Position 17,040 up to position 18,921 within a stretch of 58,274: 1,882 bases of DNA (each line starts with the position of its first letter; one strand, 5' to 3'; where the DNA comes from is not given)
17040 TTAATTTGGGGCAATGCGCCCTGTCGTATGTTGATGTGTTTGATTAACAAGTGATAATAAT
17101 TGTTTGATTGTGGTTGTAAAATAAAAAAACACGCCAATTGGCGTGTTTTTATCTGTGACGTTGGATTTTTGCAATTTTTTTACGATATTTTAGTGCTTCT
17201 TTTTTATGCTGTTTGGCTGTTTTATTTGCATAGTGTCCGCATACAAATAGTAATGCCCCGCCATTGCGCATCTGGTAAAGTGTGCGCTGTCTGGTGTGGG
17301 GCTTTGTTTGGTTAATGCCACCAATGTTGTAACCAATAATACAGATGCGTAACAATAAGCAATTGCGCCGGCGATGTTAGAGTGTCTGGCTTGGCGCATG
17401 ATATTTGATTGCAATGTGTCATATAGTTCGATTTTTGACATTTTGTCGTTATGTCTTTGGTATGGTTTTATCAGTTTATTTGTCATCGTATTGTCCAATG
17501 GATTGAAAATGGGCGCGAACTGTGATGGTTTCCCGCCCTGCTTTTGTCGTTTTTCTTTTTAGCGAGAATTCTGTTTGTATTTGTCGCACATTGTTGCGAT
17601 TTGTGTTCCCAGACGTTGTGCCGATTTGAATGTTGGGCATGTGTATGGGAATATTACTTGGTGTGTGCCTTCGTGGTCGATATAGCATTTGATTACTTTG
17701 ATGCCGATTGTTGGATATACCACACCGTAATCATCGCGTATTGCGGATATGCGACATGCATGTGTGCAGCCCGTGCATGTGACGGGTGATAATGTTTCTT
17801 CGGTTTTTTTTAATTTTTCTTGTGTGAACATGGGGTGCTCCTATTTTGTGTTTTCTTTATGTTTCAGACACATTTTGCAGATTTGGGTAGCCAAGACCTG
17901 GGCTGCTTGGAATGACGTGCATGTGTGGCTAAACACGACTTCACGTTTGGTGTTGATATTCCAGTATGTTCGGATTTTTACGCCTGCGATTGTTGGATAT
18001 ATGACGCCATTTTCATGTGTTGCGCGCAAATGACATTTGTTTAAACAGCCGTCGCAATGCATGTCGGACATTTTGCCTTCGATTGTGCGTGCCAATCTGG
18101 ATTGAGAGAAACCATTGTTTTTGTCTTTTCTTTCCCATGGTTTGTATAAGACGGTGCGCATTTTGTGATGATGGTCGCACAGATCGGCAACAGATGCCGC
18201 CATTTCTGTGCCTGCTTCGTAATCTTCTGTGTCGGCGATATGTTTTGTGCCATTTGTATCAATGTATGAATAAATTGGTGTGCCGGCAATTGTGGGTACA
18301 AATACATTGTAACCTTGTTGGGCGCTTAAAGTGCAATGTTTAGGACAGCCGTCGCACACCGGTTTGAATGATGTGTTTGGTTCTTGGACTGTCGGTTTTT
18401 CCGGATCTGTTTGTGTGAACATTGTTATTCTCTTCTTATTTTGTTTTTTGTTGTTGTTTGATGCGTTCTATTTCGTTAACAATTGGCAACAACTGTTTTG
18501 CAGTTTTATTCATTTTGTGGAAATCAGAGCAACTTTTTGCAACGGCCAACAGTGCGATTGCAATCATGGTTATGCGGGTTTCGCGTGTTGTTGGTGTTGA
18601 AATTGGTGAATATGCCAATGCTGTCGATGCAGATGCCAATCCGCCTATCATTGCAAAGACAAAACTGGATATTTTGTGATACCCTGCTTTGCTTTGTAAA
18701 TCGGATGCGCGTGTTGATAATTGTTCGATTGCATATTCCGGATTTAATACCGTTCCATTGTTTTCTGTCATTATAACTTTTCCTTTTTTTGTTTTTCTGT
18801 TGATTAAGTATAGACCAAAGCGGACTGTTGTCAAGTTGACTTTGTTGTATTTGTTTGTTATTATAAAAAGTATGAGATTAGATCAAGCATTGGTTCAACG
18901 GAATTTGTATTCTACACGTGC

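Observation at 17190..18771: Four-gene operon: small membrane proteins bracketing single- and double-copy versions of a novel Cys-rich domain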

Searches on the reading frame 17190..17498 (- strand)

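Call 4: search_protein_families(library=pfam, proteins=[window:17190-17498:-], max_evalue=1)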
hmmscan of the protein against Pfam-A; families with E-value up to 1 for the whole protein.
window:17190-17498:- (102 aa): 1 family
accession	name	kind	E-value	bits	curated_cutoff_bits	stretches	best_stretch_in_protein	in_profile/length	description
PF13179.11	DUF4006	-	0.38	11.1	22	0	44-102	12-64/64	Family of unknown function (DUF4006)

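Call 5: search_protein_families(library=ncbifam, proteins=[window:17190-17498:-], max_evalue=1)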
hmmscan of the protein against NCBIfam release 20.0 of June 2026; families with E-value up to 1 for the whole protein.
window:17190-17498:- (102 aa): 0 families

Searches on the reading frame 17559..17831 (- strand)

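Call 4: search_protein_families(library=pfam, proteins=[window:17559-17831:-], max_evalue=1)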
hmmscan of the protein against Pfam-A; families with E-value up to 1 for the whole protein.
window:17559-17831:- (90 aa): 2 families
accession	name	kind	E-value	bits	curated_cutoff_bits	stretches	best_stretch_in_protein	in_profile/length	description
PF11430.13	EGL-1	-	0.039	14.3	21.2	1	75-83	4-12/20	Programmed cell death activator EGL-1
PF13465.12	zf-H2C2_2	-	0.72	10.8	40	1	53-66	5-18/26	Zinc-finger double domain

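Call 5: search_protein_families(library=ncbifam, proteins=[window:17559-17831:-], max_evalue=1)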
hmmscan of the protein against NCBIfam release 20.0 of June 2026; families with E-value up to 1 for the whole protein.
window:17559-17831:- (90 aa): 1 family
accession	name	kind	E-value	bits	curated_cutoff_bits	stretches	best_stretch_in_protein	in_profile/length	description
TIGR04135.1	FibroRuminTarg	subfamily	0.031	14.3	45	1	17-33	29-45/52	FibroRumin family radical SAM-modified Cys-rich RiPP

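Call 63: search_protein_families(library=phrogs, proteins=[window:17559-17831:-], max_evalue=0.1)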
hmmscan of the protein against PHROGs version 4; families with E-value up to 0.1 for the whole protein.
window:17559-17831:- (90 aa): 0 families

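Call 64: search_protein_families(library=padloc, proteins=[window:17559-17831:-], max_evalue=0.1)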
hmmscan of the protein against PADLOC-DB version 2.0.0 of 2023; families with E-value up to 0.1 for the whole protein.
window:17559-17831:- (90 aa): 0 families

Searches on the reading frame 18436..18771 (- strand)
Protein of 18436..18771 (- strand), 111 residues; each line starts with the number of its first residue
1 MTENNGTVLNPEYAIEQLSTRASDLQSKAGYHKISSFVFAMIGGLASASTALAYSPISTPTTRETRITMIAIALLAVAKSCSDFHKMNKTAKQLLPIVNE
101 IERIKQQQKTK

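Call 4: search_protein_families(library=pfam, proteins=[window:18436-18771:-], max_evalue=1)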
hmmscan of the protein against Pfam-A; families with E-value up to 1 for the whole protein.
window:18436-18771:- (111 aa): 0 families

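Call 5: search_protein_families(library=ncbifam, proteins=[window:18436-18771:-], max_evalue=1)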
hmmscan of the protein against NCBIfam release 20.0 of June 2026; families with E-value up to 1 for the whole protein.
window:18436-18771:- (111 aa): 3 families
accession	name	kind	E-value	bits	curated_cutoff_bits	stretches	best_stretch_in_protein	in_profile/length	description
NF033634.1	SLATT_1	domain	0.0063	16.5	41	1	25-108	13-98/132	SLATT domain-containing protein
TIGR00788.1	fbt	subfamily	0.0069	15.3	216.4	1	3-84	64-139/468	folate/biopterin family MFS transporter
TIGR04561.1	membra_charge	hypoth_equivalog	0.17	12.1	30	1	79-110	49-80/82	TIGR04561 family membrane protein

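Call 54: find_homologous_proteins(query=window:18436-18771:-, max_evalue=0.01)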
Query window:18436-18771:- (111 aa): 1 proteins with E <= 0.01 among 16 candidates.
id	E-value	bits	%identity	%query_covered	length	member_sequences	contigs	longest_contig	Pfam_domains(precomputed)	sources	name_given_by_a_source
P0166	6.6e-61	220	96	100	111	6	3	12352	-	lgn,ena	-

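Call 63: search_protein_families(library=phrogs, proteins=[window:18436-18771:-], max_evalue=0.1)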
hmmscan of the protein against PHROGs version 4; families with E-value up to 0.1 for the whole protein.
window:18436-18771:- (111 aa): 0 families

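Call 64: search_protein_families(library=padloc, proteins=[window:18436-18771:-], max_evalue=0.1)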
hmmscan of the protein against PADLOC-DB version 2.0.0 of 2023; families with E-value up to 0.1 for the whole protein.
window:18436-18771:- (111 aa): 0 families
